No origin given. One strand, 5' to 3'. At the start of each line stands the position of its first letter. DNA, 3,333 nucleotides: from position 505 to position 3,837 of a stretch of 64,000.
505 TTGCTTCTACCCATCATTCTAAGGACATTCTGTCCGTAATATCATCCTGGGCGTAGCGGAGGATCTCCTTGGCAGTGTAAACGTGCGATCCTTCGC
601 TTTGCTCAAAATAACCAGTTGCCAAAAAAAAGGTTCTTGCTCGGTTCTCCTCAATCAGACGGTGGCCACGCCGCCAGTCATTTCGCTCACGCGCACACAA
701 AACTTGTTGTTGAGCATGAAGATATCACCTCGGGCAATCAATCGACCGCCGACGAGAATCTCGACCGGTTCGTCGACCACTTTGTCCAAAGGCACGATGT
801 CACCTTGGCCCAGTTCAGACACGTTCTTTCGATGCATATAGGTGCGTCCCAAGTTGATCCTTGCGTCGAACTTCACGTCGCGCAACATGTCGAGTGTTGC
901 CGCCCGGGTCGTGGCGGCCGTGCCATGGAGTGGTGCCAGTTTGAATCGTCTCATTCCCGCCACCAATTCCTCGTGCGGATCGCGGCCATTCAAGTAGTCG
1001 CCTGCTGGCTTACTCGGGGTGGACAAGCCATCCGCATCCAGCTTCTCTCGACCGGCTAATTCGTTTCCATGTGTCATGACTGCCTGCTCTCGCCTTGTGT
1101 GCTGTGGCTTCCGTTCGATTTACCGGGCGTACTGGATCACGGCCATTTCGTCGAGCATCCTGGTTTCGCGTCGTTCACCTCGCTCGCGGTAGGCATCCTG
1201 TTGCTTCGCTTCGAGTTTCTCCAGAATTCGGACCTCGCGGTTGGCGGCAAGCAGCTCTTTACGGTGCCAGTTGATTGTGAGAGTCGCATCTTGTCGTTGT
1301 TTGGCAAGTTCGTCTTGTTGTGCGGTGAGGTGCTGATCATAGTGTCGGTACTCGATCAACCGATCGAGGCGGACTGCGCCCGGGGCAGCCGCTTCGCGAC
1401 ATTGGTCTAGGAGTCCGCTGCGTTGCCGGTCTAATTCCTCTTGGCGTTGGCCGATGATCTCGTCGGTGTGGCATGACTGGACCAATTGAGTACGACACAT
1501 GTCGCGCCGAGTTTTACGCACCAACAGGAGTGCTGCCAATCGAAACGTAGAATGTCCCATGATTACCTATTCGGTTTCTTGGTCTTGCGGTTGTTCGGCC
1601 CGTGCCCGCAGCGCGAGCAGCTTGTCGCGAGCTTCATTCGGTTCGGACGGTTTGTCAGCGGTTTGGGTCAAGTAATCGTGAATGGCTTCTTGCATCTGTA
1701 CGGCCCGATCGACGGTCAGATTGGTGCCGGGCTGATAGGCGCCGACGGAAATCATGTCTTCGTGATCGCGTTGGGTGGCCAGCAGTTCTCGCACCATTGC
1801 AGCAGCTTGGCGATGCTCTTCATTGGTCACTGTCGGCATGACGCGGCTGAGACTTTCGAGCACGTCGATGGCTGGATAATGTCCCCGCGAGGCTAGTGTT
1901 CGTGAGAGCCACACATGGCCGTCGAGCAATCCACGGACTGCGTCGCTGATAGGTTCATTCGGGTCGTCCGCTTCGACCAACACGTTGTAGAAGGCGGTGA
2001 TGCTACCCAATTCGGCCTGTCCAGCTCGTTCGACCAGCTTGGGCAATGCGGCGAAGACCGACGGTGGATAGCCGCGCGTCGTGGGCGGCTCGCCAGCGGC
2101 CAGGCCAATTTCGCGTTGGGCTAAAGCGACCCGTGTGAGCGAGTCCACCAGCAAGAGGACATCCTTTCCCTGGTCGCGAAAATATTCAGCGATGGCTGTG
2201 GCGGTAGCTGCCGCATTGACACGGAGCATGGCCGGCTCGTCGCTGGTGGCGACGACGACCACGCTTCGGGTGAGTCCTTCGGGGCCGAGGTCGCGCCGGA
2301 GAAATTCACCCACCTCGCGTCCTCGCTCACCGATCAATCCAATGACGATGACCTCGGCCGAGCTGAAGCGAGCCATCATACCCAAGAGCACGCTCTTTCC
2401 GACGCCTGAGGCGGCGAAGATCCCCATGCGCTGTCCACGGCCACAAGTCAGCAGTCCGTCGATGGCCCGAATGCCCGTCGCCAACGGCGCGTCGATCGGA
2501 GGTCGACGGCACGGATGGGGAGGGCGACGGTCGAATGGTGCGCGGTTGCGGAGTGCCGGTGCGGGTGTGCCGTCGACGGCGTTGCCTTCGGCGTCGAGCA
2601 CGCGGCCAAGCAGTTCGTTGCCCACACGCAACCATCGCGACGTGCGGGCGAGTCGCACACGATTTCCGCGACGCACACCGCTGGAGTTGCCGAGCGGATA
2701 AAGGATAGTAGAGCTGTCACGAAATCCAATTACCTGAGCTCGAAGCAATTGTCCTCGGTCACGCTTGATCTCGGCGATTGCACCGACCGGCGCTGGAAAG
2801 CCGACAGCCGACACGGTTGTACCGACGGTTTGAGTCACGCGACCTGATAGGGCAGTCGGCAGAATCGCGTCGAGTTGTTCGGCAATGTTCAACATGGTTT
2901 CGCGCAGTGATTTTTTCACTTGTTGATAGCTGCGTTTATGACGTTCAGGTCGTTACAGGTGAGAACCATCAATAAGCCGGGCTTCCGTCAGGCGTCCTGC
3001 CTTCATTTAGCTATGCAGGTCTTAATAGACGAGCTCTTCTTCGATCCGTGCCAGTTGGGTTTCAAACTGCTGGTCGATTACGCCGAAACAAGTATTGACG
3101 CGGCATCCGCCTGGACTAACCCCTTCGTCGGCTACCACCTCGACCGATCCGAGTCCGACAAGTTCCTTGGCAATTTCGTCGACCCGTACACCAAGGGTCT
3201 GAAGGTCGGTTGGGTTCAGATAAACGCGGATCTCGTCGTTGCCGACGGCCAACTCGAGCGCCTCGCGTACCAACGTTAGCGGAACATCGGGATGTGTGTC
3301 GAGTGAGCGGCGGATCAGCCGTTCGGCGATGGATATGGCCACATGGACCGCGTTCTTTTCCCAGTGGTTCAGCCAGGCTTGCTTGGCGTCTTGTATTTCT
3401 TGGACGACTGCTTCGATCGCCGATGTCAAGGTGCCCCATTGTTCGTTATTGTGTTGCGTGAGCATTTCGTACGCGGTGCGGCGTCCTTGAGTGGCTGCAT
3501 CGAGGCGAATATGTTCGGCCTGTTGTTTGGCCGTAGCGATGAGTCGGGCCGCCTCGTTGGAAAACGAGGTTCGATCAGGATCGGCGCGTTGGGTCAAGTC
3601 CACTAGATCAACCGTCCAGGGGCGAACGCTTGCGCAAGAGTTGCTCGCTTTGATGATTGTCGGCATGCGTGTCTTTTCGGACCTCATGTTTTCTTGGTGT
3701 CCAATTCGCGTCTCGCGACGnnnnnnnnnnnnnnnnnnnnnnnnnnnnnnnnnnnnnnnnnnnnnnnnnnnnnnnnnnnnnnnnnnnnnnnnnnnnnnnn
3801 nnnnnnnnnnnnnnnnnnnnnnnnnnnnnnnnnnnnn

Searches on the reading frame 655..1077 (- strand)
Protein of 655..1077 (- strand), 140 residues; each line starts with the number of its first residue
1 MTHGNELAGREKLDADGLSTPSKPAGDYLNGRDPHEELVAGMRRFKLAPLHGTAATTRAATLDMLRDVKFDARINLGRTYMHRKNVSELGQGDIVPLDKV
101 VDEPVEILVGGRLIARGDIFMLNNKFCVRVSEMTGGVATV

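Call 5: search_protein_families(library=pfam, proteins=[window:655-1077:-], max_evalue=0.01)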
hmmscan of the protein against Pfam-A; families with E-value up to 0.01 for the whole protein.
window:655-1077:- (140 aa): 1 family
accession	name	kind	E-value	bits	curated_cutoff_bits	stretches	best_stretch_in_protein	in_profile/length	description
PF01052.25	FliMN_C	-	2.1e-17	63.3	23.8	1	64-133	2-71/73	Type III flagellar switch regulator (C-ring) FliN C-term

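Call 73: find_encoding_contigs(protein=window:655-1077:-, flank=10000, max_places=4)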
Protein window:655-1077:- (140 aa): 1 contig read that carries it; 1 place shown.
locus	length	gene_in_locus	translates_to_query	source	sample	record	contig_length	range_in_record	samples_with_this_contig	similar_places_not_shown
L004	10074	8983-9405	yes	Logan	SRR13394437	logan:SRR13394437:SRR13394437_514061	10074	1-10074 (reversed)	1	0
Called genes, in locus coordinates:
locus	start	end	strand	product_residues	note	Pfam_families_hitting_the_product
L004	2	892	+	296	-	?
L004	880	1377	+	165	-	-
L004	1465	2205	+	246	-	PF00756:Esterase (weak), PF02230:Abhydrolase_2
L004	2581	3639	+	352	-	PF02518:HATPase_c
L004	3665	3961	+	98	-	PF02049:FliE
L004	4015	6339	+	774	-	PF01514:YscJ_FliF, PF14841:FliG_M, PF01706:FliG_C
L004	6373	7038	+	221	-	PF02108:FliH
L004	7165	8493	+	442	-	PF00006:ATP-synt_ab, PF18269:T3SS_ATPase_C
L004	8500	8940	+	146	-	PF02050:FliJ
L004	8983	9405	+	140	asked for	PF01052:FliMN_C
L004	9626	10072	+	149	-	?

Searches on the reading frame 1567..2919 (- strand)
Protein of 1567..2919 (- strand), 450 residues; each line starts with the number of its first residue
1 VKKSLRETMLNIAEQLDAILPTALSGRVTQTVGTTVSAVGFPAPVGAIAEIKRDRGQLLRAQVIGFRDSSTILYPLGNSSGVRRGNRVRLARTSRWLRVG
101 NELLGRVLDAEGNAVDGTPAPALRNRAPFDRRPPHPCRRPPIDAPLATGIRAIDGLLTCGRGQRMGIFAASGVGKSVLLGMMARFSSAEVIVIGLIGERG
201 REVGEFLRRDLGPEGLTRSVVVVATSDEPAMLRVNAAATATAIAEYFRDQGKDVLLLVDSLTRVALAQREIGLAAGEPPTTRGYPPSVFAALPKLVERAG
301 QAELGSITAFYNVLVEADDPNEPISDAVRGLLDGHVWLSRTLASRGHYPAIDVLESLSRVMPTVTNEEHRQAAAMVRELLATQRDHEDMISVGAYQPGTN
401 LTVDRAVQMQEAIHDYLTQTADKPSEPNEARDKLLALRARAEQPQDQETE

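Call 5: search_protein_families(library=pfam, proteins=[window:1567-2919:-], max_evalue=0.01)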
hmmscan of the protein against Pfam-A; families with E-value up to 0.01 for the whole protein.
window:1567-2919:- (450 aa): 3 families
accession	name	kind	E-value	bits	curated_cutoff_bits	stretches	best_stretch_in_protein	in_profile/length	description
PF00006.31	ATP-synt_ab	-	1.1e-86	290.3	29.5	1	149-358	1-213/213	ATP synthase alpha/beta family, nucleotide-binding domain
PF18269.6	T3SS_ATPase_C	-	2.4e-21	75.8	22.7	1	365-434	1-70/72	T3SS EscN ATPase C-terminal domain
PF02874.29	ATP-synt_ab_N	-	3.5e-05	24.7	20.9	1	28-89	1-66/69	ATP synthase alpha/beta family, beta-barrel domain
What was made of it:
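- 1567..2919 (-): fliI. ATP-synt_ab plus T3SS_ATPase_C (call 5).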

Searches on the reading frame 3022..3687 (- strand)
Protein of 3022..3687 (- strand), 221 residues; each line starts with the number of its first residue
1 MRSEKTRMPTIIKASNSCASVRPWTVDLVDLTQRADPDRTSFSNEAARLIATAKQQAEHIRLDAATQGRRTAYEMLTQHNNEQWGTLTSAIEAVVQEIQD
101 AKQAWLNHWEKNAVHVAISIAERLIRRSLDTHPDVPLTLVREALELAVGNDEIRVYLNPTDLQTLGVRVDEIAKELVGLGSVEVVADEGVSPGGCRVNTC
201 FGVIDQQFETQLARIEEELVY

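Call 5: search_protein_families(library=pfam, proteins=[window:3022-3687:-], max_evalue=0.01)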
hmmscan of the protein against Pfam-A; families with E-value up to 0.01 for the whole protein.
window:3022-3687:- (221 aa): 2 families
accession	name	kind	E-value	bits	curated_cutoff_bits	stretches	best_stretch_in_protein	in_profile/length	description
PF02108.21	FliH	-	1.6e-20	73.7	24.1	1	90-214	6-127/128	Flagellar assembly protein FliH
PF00430.23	ATP-synt_B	-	0.00018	22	28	1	42-125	52-131/132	ATP synthase B/B' CF(0)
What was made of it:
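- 3022..3687 (-): fliH. PF02108 (call 5).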
